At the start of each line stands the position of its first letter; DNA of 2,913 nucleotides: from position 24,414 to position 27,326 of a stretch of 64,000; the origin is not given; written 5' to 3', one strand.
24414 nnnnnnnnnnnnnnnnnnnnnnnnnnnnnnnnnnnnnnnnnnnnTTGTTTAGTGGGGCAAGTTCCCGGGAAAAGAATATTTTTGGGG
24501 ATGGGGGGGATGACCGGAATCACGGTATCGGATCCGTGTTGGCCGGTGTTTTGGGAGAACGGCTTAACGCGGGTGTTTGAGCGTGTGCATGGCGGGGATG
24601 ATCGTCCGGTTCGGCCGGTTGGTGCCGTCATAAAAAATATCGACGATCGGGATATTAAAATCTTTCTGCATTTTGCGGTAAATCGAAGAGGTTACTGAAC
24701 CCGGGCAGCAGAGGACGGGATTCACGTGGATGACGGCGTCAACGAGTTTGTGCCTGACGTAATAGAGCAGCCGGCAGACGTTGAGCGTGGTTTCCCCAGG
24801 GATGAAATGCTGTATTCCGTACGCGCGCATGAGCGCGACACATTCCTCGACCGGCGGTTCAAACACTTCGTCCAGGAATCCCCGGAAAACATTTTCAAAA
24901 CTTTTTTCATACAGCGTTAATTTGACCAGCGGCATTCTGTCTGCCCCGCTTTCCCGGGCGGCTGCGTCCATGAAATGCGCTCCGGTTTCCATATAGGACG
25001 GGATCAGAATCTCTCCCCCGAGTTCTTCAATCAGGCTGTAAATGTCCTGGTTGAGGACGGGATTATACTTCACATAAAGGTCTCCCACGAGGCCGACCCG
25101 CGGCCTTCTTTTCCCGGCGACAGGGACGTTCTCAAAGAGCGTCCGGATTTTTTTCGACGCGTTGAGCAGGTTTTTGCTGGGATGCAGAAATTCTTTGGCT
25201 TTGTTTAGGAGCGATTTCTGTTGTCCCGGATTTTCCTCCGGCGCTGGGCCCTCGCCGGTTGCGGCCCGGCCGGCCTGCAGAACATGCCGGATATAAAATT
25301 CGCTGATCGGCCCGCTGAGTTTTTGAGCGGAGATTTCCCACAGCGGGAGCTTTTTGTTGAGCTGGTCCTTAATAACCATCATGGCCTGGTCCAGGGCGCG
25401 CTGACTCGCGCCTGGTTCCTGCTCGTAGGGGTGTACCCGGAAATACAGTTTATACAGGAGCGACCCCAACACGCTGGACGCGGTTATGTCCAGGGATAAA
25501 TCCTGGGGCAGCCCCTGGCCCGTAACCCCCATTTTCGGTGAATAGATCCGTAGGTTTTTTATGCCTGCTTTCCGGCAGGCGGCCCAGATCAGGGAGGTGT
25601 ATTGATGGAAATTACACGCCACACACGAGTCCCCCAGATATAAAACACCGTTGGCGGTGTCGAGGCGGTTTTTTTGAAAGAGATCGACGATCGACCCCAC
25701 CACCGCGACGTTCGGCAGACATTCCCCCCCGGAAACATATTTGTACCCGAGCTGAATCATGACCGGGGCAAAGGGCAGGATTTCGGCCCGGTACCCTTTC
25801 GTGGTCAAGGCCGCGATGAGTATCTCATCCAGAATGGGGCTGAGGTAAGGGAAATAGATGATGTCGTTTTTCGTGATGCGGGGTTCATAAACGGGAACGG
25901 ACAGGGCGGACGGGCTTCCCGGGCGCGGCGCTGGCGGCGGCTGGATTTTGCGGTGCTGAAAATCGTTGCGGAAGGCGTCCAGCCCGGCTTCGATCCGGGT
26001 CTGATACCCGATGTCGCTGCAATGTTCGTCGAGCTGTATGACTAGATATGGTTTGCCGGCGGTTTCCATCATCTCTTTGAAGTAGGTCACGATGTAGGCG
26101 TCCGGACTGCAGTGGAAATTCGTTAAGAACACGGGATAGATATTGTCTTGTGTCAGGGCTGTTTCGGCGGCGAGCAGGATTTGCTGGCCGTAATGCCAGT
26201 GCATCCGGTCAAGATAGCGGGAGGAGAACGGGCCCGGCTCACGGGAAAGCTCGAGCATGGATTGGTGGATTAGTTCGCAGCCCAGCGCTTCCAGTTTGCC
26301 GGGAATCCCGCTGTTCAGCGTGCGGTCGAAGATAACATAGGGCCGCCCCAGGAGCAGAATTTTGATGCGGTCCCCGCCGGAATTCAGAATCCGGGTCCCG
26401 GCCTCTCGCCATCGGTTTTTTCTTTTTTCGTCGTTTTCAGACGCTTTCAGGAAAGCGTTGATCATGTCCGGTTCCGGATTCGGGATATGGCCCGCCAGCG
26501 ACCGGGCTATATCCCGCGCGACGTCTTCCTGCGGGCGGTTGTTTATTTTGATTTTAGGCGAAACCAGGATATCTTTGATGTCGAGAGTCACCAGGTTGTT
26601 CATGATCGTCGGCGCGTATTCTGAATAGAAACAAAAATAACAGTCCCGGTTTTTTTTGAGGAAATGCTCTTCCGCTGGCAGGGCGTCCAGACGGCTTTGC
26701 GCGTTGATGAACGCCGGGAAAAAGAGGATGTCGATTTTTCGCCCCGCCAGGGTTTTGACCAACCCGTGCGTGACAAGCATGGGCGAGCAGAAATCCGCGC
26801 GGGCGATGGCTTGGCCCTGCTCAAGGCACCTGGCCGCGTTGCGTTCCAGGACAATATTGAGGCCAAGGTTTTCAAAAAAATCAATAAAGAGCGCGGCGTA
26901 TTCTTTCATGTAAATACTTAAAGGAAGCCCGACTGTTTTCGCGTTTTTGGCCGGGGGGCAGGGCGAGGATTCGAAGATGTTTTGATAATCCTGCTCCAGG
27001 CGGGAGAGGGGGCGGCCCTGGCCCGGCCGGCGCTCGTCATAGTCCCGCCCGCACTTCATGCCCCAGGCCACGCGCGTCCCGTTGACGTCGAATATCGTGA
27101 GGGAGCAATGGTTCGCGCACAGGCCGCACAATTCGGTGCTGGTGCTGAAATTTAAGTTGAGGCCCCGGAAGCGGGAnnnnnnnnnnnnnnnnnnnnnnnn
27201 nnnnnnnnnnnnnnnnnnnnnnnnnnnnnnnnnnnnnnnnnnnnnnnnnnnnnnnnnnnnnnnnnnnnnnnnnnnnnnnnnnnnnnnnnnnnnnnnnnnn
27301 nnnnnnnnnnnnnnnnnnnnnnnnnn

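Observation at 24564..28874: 1436-aa single-polypeptide fusion of two radical-dehydratase activase ATPases with a DUF2229/dehydratase-like domain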

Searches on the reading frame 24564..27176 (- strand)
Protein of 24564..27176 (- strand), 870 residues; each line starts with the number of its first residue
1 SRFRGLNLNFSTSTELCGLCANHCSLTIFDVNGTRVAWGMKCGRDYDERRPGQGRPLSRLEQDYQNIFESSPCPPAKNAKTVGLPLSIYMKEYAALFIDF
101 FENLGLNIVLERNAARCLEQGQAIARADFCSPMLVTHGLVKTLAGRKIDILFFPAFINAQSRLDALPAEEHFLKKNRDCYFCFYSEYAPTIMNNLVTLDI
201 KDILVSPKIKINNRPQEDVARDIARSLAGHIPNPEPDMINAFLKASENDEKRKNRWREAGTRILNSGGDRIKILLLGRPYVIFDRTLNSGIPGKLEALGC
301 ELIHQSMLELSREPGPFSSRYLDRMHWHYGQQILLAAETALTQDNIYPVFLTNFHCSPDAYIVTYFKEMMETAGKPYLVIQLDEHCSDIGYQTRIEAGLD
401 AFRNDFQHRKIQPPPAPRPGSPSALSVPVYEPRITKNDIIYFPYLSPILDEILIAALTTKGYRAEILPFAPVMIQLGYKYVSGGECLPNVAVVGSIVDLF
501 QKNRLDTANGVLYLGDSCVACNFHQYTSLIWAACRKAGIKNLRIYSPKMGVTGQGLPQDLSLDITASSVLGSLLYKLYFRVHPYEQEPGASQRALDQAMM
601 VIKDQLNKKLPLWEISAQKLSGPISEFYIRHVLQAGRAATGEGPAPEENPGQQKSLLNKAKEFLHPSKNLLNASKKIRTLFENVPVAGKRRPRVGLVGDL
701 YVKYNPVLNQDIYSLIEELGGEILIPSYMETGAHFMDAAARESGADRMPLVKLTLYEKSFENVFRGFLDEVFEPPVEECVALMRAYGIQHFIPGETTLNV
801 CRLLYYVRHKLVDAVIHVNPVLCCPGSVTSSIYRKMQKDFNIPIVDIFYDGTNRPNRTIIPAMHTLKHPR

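Call 9: search_solved_structures(query=window:24564-27176:-, max_evalue=10, show_alignments=3)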
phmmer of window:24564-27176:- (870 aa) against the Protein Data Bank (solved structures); distinct sequences matched with E-value up to 10: 0.

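Call 27: find_related_loci(query=A1, collection=genome_contigs, flank=10000)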
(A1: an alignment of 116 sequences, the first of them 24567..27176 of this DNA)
Query A1 (870 aa) in genome_contigs; peptide patterns used: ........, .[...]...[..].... (x = any residue, [..] = any of these).
222 stretches matched a pattern; 214 encode a relative of the query (tblastn E <= 1e-3); the best 80 are kept; 80 distinct loci.
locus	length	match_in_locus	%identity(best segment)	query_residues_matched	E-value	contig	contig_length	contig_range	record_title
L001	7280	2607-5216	94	1-870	0e+0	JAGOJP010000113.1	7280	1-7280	MAG: Candidatus Omnitrophota bacterium isolate Go_SlDig_bin_317 Go_SlDig_32756_length_7280_cov_5.074794, whole genome sh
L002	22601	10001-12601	79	1-870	0e+0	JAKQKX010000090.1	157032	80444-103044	MAG: Candidatus Omnitrophota bacterium isolate USDV_maxbin.135_sub k141_843031, whole genome shotgun sequence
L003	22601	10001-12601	61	1-870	0e+0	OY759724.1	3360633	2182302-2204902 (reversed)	MAG: Candidatus Omnitrophota bacterium isolate 1a5844f9-839a-4d7b-a7f9-2444bab12bdd genome assembly, chromosome: 1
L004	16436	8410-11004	53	1-868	0e+0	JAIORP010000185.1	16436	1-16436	MAG: Candidatus Omnitrophota bacterium isolate SMBSF21 20074_Bin_2_contigs_1_c_000000000380, whole genome shotgun sequen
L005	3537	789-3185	43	1-866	0e+0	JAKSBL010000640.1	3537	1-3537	MAG: Spirochaetes bacterium isolate MAG.183 k141_12232189, whole genome shotgun sequence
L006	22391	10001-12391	44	1-866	0e+0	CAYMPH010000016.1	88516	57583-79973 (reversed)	MAG TPA_asm: uncultured Leptospirales bacterium isolate SRP302447_co4_227 genome assembly, contig: NODE_863_length_88516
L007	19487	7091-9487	42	1-870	0e+0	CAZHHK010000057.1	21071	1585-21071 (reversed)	MAG TPA_asm: uncultured Spirochaetales bacterium isolate SRP167436_co1_204 genome assembly, contig: NODE_3870_length_210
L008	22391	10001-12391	44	1-866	0e+0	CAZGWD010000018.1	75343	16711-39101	MAG TPA_asm: uncultured Leptospirales bacterium isolate SRP302447_co4_375 genome assembly, contig: NODE_1102_length_7534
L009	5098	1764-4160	41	1-867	0e+0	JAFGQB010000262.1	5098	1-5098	MAG: Spirochaetes bacterium isolate Zod_Metabat.719 k87_8242992, whole genome shotgun sequence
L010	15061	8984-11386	43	1-866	0e+0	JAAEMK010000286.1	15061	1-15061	MAG: Desulfobacteraceae bacterium isolate Bse_4 BseG_CONTIG626033, whole genome shotgun sequence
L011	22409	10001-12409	42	1-866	0e+0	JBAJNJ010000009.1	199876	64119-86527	MAG: Desulfobacter sp. isolate MAG1-Ocu2016 MAG-Ocu-1-OculinaPatagonica-C9, whole genome shotgun sequence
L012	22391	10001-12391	40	1-866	0e+0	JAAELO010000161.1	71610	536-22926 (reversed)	MAG: Desulfobacterales bacterium isolate Bpl_7 BplG_CONTIG1207581, whole genome shotgun sequence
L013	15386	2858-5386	39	1-866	0e+0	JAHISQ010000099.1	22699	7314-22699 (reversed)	MAG: Candidatus Riflebacteria bacterium isolate MM_PC_MetaG.mb.182 MM_PC_MetaG.mb.182_k141_1025171, whole genome shotgun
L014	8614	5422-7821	40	1-868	0e+0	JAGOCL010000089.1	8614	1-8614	MAG: Spirochaetes bacterium isolate Go_SlDig_bin_318 Go_SlDig_25669_length_8614_cov_7.703900, whole genome shotgun seque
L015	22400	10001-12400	39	1-866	0e+0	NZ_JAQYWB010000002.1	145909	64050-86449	MAG: Desulfoluna sp. isolate Pyr_d60_bin26 Pyr_d60_bin.26.orig_d60_contig-145_102, whole genome shotgun sequence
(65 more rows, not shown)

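Call 40: predict_structure(alignment_id=A1)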
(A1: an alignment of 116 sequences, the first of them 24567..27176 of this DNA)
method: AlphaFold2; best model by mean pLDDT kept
length: 870 residues; sequences in the alignment: 116
mean_pLDDT: 90.8   pTM: 0.90
mean pLDDT of the five models: 90.8, 90.4, 89.8, 89.7, 89.6
residues with pLDDT >= 90: 654; 70-90: 152; 50-70: 58; < 50: 6
segments of 3 or more residues with pLDDT < 50: 1-5
pLDDT, mean of each block of 10 residues (from residue 1): 54 85 85 81 67 77 95 93 97 97 98 92 92 96 97 97 92 89 94 96 97 97 97 98 98 98 94 97 92 95 97 89 92 97 96 82 94 95 73 93 96 74 62 92 96 96 96 95 90 97 96 75 84 93 86 81 95 98 98 98 95 83 84 65 61 83 91 98 96 96 95 97 96 93 91 94 94 95 96 95 98 97 93 97 96 92 85
secondary structure, 60 per line:
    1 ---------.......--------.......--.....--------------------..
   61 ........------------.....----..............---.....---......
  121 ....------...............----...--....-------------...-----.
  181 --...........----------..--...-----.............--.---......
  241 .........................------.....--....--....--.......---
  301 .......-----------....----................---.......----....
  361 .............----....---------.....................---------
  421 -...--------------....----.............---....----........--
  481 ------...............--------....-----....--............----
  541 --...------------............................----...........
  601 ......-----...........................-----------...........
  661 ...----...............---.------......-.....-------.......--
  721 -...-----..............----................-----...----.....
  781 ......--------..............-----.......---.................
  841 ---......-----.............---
elements in order (helices of 4 or more, strands of 3 or more residues): E10-16 E25-31 E34-38 H59-68 E81-85 H90-103 E107-111 H115-124 H131-145 E150-152 E155-158 H183-193 E208-210 H216-227 H235-265 E272-276 H279-282 H285-288 H291-297 E301-304 H319-322 H328-342 E346-352 H357-373 E378-381 H391-411 E439-442 H447-459 E463-466 H471-478 H487-501 E510-513 H519-522 H525-536 E543-545 H558-584 H590-606 H612-638 H650-663 H668-682 E693-698 H700-704 H712-718 E722-724 H730-743 H748-763 H776-786 H795-808 E814-820 H824-840 E844-849 H855-867

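Call 43: fold_search(model_id=the predicted structure, library=pdb)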
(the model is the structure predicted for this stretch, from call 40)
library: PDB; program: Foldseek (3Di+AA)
matches with E <= 10: 619; with E <= 0.001: 11
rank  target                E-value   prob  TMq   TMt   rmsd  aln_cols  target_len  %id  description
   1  7yyl_A                1.0e-05  1.00  0.21  0.40  14.4       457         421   13  nucleotide-free DCCP:DCCP-R complex (released 2022-12-28)
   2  7yzm_A                1.3e-05  1.00  0.21  0.40  14.6       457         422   13  MgADPNP-bound DCCP:DCCP-R complex (released 2022-12-28)
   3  8s02_B                2.2e-05  1.00  0.21  0.43  14.7       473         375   11  BzdNO-benzoyl-CoA complex (released 2025-03-05)
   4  9g87_B                2.3e-05  1.00  0.22  0.44  13.9       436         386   13  3-methylbenzoyl-CoA reductase from Thauera chlorobenzoica (subunits MbdON ) (released 2026-02-04)
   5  9gai_B                2.4e-05  1.00  0.22  0.44  13.8       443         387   13  3-methylbenzoyl-CoA reductase from Thauera chlorobenzoica (MbdONPQ) (released 2026-02-18)
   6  6eno                  2.7e-05  1.00  0.22  0.40  14.8       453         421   13  Double cubane cluster oxidoreductase (released 2018-03-14)
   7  7yyl_B                5.1e-05  1.00  0.21  0.39  14.9       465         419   12  nucleotide-free DCCP:DCCP-R complex (released 2022-12-28)
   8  3o3m_B                8.1e-05  1.00  0.22  0.45  15.9       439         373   13  (R)-2-Hydroxyisocaproyl-CoA Dehydratase (released 2011-03-16)
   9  3o3m_D                1.4e-04  1.00  0.22  0.45  14.7       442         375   13  (R)-2-Hydroxyisocaproyl-CoA Dehydratase (released 2011-03-16)
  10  7yyl_D                1.6e-04  1.00  0.21  0.39  15.0       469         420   13  nucleotide-free DCCP:DCCP-R complex (released 2022-12-28)
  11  3o3n_B                3.9e-04  1.00  0.22  0.45  14.3       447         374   13  (R)-2-hydroxyisocaproyl-CoA dehydratase in complex with its substrate (R)-2-hydroxyisocaproyl-CoA (released 2011-03-16)
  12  9g87_A                1.3e-03  1.00  0.20  0.34  14.4       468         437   12  3-methylbenzoyl-CoA reductase from Thauera chlorobenzoica (subunits MbdON ) (released 2026-02-04)
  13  8s02_A                1.1e-02  0.98  0.21  0.37  14.3       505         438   10  BzdNO-benzoyl-CoA complex (released 2025-03-05)
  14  8s2r_C                1.2e-02  0.97  0.21  0.36  14.3       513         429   11  BzdNO in partially coenzyme A - free state (released 2025-03-05)
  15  8ssc                  1.4e-02  0.16  0.10  0.08  27.1       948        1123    9  Full-Length Methionine synthase from Thermus thermophilus HB8 (released 2023-10-18)
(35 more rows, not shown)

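Call 80: find_homologous_proteins(query=A3, max_evalue=1e-10)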
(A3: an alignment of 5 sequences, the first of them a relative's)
Query A3 (5 sequences) (1360 aa, profile of the alignment): 7987 proteins with E <= 1e-10 among 8000 candidates; the best 120 are listed.
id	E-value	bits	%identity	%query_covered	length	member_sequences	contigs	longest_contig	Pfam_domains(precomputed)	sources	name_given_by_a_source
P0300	0.0e+0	2341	44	100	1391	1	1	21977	PF01869.27,PF09989.16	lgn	-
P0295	0.0e+0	2263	39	99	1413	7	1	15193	PF01869.27,PF00480.27,PF00370.28,PF09989.16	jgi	-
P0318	0.0e+0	2202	100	100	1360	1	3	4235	PF01869.27,PF09989.16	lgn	-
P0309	0.0e+0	2065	36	93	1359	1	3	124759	PF01869.27,PF09989.16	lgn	-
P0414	0.0e+0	2046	39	99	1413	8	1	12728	PF01869.27,PF00480.27,PF09989.16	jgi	-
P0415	0.0e+0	1945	41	99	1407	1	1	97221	PF01869.27,PF00370.28,PF09989.16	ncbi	-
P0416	0.0e+0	1928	41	99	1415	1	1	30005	PF01869.27,PF02782.23,PF09989.16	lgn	-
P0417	0.0e+0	1925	39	100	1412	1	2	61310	PF01869.27,PF00370.28,PF09989.16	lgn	-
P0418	0.0e+0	1924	39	100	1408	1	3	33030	PF01869.27,PF09989.16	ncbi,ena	ncbi:MAG: acyl-CoA dehydratase activase [Myxococcota bacterium]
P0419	0.0e+0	1923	68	100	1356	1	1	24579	PF01869.27,PF09989.16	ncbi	-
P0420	0.0e+0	1923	40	100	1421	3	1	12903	PF01869.27,PF09989.16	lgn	-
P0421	0.0e+0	1919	68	100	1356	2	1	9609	PF01869.27,PF09989.16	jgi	-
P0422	0.0e+0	1917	39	99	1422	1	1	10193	PF01869.27,PF06050.20,PF09989.16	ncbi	-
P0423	0.0e+0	1909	68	100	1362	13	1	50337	PF01869.27,PF09989.16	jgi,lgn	jgi:predicted CoA-substrate-specific enzyme activase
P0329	0.0e+0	1891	42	100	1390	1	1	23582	PF01869.27,PF09989.16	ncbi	-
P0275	0.0e+0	1698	41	99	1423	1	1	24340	PF01869.27,PF09989.16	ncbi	-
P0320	0.0e+0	1696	39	100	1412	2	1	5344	PF01869.27,PF09989.16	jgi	-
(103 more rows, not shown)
